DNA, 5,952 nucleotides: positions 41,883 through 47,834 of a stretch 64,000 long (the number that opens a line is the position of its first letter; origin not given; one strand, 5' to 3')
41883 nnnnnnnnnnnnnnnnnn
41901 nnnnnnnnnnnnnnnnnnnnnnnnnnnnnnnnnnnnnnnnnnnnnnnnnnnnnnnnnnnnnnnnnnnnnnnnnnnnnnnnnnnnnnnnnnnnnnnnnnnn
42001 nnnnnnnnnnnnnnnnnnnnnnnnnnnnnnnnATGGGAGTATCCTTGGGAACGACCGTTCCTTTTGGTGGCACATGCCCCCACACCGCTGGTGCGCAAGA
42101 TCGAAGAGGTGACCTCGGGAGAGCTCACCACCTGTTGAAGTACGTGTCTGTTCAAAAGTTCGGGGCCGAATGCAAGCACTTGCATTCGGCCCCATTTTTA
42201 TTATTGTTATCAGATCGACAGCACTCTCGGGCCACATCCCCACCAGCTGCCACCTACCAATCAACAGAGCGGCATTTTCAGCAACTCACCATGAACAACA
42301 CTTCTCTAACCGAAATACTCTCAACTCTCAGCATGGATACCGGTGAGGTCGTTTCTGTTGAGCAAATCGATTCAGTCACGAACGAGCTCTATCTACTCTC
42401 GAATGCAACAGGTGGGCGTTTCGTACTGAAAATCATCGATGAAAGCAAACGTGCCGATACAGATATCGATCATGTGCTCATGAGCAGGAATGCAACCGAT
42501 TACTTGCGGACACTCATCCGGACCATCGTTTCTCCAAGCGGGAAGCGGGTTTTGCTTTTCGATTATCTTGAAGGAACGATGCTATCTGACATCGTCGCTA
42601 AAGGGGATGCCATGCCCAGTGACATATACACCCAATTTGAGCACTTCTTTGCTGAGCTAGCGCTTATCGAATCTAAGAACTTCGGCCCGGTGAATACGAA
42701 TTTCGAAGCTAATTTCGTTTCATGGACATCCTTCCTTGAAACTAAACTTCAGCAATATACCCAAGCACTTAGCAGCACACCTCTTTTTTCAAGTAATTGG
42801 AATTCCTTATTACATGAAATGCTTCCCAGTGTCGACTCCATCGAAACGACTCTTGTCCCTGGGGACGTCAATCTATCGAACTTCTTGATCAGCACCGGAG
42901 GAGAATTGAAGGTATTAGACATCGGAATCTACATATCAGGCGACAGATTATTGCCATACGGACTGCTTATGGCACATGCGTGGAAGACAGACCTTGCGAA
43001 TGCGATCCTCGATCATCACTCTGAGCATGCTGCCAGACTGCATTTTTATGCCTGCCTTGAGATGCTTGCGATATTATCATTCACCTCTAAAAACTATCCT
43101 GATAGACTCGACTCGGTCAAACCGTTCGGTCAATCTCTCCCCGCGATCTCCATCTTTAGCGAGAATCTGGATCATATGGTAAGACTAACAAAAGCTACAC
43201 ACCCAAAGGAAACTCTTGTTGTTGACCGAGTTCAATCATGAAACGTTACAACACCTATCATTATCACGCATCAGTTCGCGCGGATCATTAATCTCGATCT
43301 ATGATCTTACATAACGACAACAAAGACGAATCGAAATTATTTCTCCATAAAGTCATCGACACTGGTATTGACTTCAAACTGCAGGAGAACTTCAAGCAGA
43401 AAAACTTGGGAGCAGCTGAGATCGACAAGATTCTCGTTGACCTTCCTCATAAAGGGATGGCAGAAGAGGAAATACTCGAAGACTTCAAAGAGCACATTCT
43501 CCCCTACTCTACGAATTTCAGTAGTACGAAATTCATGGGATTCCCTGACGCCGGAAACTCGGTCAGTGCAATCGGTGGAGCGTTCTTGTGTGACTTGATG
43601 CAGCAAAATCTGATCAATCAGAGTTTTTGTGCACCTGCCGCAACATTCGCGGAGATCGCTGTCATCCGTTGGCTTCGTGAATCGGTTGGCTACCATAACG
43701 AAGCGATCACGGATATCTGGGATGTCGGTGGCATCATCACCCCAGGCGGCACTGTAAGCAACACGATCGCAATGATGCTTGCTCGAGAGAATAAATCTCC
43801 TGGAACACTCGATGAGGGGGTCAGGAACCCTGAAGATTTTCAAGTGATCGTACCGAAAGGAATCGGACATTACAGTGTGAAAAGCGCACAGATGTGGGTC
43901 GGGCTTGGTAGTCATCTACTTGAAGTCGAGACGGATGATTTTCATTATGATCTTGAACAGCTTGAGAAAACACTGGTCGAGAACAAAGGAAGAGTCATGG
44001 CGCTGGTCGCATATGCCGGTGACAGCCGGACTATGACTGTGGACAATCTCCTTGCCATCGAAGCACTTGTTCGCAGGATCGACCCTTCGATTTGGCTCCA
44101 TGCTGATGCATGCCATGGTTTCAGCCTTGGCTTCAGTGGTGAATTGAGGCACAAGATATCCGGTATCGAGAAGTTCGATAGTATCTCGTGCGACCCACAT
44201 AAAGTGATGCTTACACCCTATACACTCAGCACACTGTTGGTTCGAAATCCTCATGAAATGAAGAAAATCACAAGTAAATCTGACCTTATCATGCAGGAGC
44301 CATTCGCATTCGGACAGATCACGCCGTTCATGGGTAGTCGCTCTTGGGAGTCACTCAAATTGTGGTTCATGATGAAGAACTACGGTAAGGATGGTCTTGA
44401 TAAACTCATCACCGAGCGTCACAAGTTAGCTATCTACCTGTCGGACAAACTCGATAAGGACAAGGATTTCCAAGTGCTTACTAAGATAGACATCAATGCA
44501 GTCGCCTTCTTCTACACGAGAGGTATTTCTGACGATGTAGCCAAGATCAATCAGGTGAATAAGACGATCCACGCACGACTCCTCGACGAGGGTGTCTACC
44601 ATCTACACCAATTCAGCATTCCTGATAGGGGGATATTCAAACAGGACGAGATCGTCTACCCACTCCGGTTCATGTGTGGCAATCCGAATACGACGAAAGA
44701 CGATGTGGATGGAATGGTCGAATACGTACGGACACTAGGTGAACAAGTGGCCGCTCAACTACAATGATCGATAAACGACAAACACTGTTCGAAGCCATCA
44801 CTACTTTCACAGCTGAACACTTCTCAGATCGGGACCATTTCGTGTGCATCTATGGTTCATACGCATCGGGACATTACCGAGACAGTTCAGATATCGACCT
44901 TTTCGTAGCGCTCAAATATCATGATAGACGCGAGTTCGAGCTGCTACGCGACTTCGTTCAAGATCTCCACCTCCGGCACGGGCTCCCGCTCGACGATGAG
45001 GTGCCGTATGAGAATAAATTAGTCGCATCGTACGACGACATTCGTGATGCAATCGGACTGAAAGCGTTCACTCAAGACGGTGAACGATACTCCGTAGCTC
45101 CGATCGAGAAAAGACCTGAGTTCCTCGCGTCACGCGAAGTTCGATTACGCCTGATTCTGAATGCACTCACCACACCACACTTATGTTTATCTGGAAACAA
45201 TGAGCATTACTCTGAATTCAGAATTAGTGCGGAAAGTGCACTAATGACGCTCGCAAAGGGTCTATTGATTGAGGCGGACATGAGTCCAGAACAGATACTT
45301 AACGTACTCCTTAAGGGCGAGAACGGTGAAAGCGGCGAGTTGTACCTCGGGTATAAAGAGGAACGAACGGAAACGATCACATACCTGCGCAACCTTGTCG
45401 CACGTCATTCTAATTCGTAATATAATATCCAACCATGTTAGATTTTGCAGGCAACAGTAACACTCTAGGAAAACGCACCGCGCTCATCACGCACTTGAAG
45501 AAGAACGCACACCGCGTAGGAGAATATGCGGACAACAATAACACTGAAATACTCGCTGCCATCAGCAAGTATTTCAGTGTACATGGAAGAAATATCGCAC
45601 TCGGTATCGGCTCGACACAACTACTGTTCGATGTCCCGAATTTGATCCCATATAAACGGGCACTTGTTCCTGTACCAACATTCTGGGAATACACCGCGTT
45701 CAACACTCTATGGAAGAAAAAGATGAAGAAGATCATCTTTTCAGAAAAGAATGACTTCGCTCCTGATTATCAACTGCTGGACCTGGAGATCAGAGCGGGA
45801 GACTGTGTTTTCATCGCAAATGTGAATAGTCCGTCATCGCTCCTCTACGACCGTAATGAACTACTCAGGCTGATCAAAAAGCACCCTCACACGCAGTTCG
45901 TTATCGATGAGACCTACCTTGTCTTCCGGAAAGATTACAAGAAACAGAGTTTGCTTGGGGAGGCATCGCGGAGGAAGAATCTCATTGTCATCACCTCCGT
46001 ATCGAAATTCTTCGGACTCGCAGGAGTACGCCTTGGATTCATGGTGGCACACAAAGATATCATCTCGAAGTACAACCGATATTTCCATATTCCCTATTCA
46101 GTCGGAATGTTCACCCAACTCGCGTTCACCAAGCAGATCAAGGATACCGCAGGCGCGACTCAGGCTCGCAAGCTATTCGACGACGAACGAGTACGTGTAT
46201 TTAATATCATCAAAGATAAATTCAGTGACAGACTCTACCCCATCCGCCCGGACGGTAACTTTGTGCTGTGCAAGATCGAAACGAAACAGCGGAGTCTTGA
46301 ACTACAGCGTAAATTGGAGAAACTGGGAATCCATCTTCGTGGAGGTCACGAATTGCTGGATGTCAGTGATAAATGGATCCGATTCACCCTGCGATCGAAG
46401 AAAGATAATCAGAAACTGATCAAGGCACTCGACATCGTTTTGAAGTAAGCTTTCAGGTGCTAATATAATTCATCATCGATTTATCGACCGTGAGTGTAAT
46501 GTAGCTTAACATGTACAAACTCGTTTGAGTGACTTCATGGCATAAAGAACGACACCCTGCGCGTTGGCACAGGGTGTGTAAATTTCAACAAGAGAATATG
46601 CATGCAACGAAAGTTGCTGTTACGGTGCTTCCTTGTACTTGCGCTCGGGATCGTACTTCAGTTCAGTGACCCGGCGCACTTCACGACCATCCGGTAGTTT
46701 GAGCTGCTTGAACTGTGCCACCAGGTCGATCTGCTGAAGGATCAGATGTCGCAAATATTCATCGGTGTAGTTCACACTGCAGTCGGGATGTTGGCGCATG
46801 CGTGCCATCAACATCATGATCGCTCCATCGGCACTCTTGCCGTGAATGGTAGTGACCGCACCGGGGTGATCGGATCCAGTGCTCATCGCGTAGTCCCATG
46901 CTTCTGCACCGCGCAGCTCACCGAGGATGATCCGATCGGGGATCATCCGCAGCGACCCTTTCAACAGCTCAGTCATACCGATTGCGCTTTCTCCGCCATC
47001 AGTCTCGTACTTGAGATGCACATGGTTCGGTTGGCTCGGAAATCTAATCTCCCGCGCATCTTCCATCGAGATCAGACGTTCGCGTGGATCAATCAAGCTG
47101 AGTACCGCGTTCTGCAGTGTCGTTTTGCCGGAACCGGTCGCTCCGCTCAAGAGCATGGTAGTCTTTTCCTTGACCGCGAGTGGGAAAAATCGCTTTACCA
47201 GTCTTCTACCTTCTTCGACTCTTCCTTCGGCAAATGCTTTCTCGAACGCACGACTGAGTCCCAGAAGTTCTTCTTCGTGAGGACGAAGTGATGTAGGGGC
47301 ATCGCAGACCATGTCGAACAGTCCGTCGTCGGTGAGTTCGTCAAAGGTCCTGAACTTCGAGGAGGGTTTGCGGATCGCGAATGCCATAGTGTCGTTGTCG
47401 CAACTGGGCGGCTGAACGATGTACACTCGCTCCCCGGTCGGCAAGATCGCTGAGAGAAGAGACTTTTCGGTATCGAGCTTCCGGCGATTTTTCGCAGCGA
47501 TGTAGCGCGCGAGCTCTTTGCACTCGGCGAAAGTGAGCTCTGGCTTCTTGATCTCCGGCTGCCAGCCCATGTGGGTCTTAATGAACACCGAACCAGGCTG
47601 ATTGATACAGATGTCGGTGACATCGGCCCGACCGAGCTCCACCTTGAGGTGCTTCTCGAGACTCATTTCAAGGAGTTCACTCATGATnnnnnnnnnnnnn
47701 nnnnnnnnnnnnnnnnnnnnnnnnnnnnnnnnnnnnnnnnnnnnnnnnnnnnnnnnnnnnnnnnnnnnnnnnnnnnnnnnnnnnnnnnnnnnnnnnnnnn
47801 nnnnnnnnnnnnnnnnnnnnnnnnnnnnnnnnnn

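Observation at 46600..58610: GC-rich island with a near-complete VirB/Trb T4SS ending beside tRNA-Leu, without relaxase, coupling protein or integrase in view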

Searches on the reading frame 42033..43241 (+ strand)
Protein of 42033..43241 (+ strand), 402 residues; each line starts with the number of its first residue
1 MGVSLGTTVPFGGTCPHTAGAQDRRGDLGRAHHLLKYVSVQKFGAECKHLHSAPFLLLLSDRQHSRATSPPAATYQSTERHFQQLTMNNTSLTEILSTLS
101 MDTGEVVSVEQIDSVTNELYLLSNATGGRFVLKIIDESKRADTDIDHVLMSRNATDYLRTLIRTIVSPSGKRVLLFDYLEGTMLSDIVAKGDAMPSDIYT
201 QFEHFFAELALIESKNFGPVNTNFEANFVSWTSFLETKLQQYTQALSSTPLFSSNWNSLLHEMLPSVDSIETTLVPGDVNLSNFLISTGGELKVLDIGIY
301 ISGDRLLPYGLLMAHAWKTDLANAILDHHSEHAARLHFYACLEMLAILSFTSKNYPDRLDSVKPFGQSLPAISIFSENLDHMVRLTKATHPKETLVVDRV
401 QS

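Call 17: search_protein_families(library=pfam, proteins=[window:42033-43241:+], max_evalue=0.001)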
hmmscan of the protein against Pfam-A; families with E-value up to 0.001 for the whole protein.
window:42033-43241:+ (402 aa): 1 family
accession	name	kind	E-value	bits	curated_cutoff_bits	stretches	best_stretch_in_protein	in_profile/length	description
PF01636.29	APH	-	0.00044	20.5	23.2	1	109-305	2-202/239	Phosphotransferase enzyme family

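Call 56: search_protein_families(library=ncbifam, proteins=[window:42033-43241:+], max_evalue=0.001)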
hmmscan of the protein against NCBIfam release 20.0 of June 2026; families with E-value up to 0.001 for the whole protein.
window:42033-43241:+ (402 aa): 0 families

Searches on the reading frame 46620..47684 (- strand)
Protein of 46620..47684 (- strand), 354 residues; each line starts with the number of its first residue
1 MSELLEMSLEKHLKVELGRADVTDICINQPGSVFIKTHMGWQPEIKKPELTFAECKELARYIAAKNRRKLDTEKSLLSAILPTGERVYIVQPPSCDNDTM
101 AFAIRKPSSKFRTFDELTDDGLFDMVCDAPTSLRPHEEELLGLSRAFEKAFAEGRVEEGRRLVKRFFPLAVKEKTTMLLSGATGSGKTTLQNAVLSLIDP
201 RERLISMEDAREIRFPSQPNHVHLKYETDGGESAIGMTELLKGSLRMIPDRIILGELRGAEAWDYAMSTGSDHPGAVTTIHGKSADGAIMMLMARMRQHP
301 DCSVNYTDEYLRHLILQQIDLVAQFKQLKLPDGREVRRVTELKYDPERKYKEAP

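Call 4: search_protein_families(library=pfam, proteins=[window:46620-47684:-], max_evalue=0.01)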
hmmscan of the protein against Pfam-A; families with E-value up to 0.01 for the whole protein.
window:46620-47684:- (354 aa): 3 families
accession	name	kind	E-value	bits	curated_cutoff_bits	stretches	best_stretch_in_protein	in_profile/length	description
PF00437.27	T2SSE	-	2.3e-23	82.9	24.9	1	168-293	136-256/370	Type II/IV secretion system protein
PF13555.12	AAA_29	-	0.00016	21.8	27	1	171-203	19-51/61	P-loop containing region of AAA domain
PF00005.33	ABC_tran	-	0.00062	20.8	25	1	169-212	6-48/137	ABC transporter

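Call 55: search_protein_families(library=ncbifam, proteins=[window:46620-47684:-], max_evalue=0.001)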
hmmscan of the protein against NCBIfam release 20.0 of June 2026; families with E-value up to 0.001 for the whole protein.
window:46620-47684:- (354 aa): 19 families
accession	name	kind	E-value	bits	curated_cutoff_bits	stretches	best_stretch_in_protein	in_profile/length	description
TIGR02788.1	VirB11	equivalog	8.6e-82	274.6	249.95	1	17-333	2-300/308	P-type DNA transfer ATPase VirB11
NF010475.0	PRK13900.1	equivalog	2.1e-55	188.1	389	1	18-348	20-328/333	type IV secretion system ATPase VirB11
NF010425.0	PRK13851.1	equivalog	4.5e-46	157.3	461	1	19-327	20-314/344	type IV secretion system protein VirB11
TIGR03819.1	heli_sec_ATPase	hypoth_equivalog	2.2e-41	142.2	373.15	2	164-285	168-290/340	TadA family conjugal transfer-associated ATPase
TIGR02782.1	TrbB_P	equivalog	1.3e-40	139.6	304.55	2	170-343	132-294/303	P-type conjugative transfer ATPase TrbB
NF010407.0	PRK13833.1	subfamily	6.6e-28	98.1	499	1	170-348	140-306/323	conjugal transfer protein TrbB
NF010469.0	PRK13894.1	subfamily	9.8e-28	97.4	508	1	170-343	145-308/320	conjugal transfer ATPase TrbB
NF058587.1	archaellum_moto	equivalog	1.3e-21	77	550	1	168-300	269-397/527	archaellum flagellar ATPase motor FlaI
NF053672.1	bindosome_BasE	exception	2.9e-16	59.3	1000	1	172-290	268-386/512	bindosome assembly system ATPase subunit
NF041000.1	ATPase_ComGA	equivalog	1.7e-12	47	300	1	171-293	125-243/267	competence type IV pilus ATPase ComGA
TIGR01420.1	pilT_fam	subfamily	3.7e-12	46.1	319.1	1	169-293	117-240/343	PilT/PilU family type 4a pilus ATPase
TIGR02525.1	plasmid_TraJ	equivalog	2.3e-08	33.4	368.3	1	176-296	151-273/372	plasmid transfer ATPase TraJ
TIGR02538.1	type_IV_pilB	equivalog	5.4e-08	31.9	675.65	1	175-293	317-430/564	type IV-A pilus assembly ATPase PilB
NF007755.0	PRK10436.1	equivalog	9.9e-07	27.8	617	1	174-290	219-330/465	type II secretion system protein GspE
TIGR02533.1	type_II_gspE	equivalog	1.2e-06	27.5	630.25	1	166-293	235-357/486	type II secretion system ATPase GspE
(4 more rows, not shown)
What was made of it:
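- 46620..47684 (-): VirB11 ATPase (354 aa, Walker A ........). PF00437 (call 4); TIGR02788 at 274.6 bits, above the cut-off of 249.95 (call 55)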
